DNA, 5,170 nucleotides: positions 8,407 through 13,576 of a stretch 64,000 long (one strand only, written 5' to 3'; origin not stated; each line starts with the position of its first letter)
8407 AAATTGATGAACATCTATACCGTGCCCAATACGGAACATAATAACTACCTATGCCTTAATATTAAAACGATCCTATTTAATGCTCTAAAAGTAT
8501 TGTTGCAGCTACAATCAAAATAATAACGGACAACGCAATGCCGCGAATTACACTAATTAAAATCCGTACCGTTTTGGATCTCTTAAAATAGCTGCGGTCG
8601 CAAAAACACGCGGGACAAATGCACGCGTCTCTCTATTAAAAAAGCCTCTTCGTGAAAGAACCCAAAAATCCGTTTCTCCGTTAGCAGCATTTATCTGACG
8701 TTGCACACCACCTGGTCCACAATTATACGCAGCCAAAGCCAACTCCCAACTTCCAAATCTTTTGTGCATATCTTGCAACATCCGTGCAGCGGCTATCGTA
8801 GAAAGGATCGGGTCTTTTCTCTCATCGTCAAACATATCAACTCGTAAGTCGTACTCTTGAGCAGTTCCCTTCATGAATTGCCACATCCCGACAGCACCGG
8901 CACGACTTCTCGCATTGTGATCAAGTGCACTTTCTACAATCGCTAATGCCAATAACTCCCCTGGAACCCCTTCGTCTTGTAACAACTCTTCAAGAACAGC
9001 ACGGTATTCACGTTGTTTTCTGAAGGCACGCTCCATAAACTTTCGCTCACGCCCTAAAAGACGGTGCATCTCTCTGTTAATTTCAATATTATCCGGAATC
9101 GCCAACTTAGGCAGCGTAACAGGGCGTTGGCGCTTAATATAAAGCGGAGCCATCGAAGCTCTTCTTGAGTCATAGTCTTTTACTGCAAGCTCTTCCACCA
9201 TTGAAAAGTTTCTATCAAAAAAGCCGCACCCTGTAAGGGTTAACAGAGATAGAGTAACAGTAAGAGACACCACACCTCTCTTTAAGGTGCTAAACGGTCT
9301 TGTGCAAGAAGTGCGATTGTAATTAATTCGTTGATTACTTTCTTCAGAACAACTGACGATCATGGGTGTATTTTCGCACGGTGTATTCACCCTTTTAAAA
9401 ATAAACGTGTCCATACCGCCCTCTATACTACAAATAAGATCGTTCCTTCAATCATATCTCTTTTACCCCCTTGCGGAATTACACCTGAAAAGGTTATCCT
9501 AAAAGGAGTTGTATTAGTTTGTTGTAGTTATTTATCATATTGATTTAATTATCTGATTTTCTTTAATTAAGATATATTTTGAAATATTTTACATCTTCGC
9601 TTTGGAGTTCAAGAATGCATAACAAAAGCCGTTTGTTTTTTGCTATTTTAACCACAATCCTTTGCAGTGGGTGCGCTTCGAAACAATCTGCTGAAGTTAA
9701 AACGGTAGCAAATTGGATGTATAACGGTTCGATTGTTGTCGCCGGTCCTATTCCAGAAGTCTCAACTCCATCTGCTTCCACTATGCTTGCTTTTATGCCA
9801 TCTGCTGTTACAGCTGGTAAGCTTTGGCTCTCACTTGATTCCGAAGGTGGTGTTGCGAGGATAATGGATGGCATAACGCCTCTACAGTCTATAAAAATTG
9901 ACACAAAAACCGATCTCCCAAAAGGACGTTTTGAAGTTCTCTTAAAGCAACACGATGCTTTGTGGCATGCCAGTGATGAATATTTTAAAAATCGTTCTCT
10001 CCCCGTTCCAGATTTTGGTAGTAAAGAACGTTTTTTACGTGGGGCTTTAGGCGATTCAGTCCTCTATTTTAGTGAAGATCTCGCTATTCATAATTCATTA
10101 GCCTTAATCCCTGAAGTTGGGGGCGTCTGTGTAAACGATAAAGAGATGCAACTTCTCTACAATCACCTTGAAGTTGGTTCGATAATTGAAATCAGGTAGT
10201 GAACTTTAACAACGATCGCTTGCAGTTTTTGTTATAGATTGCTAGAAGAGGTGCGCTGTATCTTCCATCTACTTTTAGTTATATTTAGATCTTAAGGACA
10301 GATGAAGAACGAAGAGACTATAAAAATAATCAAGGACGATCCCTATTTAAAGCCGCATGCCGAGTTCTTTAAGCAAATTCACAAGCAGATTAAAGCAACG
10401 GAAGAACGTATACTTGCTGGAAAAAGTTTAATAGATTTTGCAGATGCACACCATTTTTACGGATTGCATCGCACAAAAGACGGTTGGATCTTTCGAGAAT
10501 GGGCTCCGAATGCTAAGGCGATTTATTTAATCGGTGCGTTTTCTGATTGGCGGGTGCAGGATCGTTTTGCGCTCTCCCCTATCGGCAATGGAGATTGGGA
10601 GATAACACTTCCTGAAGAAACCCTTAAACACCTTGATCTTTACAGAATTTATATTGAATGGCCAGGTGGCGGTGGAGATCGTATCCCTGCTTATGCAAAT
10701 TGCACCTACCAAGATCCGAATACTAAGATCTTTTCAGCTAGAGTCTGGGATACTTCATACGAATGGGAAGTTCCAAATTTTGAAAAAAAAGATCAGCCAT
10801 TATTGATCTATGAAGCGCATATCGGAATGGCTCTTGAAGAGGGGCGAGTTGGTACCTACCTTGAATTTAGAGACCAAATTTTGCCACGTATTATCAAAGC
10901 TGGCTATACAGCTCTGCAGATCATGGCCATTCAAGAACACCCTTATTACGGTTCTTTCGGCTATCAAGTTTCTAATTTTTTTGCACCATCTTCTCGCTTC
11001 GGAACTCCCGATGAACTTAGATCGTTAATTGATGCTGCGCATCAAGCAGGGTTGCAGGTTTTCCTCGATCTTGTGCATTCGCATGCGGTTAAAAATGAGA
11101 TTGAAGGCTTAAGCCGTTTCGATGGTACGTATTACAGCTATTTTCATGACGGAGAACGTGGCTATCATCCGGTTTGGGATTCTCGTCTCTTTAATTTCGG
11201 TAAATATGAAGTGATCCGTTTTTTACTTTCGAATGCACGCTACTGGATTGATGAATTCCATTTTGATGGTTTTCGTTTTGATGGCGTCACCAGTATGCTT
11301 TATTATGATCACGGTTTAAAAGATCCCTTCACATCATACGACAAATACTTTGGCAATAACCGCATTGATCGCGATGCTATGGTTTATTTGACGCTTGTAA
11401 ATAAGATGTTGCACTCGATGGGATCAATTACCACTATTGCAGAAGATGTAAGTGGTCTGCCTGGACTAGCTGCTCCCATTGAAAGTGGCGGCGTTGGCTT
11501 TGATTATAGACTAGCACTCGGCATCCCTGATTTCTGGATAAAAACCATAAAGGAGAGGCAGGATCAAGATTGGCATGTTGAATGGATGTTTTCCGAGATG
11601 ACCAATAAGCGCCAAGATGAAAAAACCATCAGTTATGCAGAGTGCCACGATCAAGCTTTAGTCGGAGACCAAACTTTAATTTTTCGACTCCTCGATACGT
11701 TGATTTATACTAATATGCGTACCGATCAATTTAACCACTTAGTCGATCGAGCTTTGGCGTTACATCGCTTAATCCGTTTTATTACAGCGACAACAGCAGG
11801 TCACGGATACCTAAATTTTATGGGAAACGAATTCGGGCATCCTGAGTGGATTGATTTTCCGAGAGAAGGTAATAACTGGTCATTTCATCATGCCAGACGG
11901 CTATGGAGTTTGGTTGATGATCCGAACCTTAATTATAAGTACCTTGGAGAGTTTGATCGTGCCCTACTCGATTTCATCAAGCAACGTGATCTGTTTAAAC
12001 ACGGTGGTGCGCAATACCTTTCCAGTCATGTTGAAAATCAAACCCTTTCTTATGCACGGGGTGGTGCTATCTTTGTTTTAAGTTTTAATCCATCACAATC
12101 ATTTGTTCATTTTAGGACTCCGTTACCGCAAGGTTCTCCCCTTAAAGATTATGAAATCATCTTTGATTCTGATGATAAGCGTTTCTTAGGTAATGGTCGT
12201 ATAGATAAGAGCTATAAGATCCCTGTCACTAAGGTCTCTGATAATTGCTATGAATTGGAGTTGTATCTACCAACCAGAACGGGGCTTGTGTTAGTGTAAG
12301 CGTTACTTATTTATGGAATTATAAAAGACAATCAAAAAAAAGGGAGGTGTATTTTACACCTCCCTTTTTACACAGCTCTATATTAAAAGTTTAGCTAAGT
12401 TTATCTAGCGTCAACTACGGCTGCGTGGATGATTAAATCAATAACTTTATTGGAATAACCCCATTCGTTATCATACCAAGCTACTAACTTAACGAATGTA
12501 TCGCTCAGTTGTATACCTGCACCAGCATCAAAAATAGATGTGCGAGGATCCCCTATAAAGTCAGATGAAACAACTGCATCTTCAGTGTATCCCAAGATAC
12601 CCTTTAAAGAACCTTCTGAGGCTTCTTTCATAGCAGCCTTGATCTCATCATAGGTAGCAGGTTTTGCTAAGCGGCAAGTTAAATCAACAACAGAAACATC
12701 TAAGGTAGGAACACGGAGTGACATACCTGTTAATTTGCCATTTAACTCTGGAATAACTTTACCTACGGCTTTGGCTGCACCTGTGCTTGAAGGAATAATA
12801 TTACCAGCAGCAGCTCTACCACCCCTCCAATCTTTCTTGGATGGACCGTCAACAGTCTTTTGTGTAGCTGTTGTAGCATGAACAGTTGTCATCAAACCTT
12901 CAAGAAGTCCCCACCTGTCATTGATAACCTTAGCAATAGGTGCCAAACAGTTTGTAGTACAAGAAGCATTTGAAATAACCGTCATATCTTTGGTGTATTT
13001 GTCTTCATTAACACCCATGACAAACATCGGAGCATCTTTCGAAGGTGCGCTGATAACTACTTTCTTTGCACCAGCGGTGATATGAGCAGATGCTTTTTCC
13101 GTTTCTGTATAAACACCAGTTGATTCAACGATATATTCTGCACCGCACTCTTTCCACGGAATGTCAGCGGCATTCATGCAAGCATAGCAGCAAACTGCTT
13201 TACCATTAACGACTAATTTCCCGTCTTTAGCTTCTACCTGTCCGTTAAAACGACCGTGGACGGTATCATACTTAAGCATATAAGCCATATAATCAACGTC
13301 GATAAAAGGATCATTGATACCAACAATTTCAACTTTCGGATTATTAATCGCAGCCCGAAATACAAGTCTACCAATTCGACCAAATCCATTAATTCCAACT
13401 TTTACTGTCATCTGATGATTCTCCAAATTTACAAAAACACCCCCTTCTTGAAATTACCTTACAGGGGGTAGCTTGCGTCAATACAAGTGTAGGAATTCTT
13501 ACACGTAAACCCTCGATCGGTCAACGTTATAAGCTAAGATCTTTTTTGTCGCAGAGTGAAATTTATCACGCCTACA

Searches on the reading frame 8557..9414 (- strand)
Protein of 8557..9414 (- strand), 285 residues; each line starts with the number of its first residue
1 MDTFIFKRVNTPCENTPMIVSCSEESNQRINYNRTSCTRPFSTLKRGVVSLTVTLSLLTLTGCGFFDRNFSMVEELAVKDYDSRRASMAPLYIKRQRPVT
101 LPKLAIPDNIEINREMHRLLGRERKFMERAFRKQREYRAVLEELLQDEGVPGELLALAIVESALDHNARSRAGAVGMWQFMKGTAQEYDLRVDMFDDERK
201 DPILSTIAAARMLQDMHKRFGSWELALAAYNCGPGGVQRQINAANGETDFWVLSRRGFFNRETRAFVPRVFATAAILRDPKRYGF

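Call 70: search_protein_families(library=pfam, proteins=[window:8557-9414:-], max_evalue=0.00001)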
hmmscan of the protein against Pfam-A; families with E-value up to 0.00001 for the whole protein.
window:8557-9414:- (285 aa): 1 family
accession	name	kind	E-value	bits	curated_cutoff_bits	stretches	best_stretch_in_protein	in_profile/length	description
PF01464.25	SLT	-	2.8e-29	101.5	21.3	1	145-246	8-110/117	Transglycosylase SLT domain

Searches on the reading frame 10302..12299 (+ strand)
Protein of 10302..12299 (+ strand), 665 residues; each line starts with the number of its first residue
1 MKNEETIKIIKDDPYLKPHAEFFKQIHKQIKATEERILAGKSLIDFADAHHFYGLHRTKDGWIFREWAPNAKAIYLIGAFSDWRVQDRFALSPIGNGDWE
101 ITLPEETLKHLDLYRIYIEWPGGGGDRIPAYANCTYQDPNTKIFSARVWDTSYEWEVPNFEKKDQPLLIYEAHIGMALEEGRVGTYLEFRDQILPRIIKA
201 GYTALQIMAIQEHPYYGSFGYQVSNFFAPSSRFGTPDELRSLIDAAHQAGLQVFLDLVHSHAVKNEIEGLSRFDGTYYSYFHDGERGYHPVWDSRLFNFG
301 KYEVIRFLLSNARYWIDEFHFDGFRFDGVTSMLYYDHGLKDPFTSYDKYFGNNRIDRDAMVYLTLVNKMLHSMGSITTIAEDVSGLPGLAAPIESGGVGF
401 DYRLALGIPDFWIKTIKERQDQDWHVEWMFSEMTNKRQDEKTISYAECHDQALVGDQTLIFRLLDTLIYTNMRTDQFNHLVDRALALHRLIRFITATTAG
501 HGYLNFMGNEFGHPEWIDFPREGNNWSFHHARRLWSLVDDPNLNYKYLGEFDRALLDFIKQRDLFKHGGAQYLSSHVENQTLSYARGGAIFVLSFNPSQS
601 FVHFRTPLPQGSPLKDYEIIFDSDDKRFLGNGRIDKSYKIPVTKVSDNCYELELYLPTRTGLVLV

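Call 70: search_protein_families(library=pfam, proteins=[window:10302-12299:+], max_evalue=0.00001)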
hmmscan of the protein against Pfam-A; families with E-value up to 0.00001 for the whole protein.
window:10302-12299:+ (665 aa): 3 families
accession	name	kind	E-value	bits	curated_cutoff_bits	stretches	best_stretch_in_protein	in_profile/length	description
PF00128.31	Alpha-amylase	-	2.5e-11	43.9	22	1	201-264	32-94/446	Alpha amylase, catalytic domain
PF02806.24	Alpha-amylase_C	-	9.8e-11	42.3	21.2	1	575-664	5-92/95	Alpha amylase, C-terminal all-beta domain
PF02922.24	CBM_48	-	3.8e-09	37.2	22.4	1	53-132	2-83/83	Carbohydrate-binding module 48 (Isoamylase N-terminal domain)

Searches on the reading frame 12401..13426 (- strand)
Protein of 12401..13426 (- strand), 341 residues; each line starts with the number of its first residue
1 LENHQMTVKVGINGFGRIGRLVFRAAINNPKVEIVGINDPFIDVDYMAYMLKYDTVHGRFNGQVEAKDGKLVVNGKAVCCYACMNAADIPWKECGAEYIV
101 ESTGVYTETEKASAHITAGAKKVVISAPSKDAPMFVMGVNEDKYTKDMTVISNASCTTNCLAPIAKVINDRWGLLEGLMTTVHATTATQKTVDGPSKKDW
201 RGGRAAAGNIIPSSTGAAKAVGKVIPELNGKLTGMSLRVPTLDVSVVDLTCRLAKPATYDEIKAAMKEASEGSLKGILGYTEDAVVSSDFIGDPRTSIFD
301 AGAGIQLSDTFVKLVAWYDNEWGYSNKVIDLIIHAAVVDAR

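Call 70: search_protein_families(library=pfam, proteins=[window:12401-13426:-], max_evalue=0.00001)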
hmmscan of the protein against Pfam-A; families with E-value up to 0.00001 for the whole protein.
window:12401-13426:- (341 aa): 2 families
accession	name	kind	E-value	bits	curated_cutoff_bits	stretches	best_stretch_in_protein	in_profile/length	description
PF02800.25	Gp_dh_C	-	3.1e-69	232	24.4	1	161-318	1-158/158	Glyceraldehyde 3-phosphate dehydrogenase, C-terminal domain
PF00044.30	Gp_dh_N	-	8.5e-39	132.4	31.7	1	8-108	1-100/101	Glyceraldehyde 3-phosphate dehydrogenase, NAD binding domain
